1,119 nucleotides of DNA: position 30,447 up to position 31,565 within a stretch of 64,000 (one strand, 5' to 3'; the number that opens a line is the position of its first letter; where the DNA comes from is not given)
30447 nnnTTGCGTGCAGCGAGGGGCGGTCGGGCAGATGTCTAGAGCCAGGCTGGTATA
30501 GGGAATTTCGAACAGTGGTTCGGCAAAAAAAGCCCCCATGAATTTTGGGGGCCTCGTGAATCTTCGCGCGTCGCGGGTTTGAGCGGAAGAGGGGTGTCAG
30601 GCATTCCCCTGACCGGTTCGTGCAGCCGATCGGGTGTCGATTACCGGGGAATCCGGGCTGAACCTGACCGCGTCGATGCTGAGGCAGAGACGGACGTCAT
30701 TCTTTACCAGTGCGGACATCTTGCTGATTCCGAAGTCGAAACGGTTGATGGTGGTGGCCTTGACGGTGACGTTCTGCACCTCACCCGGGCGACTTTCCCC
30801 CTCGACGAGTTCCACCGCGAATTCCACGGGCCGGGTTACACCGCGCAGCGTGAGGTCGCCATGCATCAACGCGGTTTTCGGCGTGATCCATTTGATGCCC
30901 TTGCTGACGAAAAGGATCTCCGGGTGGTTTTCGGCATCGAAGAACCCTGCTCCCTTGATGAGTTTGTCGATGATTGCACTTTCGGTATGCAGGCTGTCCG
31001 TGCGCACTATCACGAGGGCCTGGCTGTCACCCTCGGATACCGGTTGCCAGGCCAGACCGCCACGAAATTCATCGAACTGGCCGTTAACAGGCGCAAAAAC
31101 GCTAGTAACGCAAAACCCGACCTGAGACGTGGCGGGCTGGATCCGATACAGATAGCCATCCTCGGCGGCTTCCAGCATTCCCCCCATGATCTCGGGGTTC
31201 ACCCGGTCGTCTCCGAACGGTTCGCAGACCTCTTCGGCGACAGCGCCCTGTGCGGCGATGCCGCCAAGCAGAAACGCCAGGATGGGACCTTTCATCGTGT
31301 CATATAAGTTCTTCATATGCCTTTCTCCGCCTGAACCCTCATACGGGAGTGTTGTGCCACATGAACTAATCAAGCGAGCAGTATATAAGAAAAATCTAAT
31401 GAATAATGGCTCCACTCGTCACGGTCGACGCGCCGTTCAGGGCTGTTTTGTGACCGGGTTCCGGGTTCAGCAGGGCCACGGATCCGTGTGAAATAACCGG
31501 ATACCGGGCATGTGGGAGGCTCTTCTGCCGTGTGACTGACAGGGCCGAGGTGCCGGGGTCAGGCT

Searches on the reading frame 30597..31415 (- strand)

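Call 90: search_protein_families(library=pfam, proteins=[window:30597-31415:-], max_evalue=0.001)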
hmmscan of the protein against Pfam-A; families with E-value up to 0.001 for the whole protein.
window:30597-31415:- (272 aa): 1 family
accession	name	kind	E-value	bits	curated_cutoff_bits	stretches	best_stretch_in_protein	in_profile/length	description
PF04264.18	YceI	-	6.9e-30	104.8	23.7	1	90-248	1-149/150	YceI-like domain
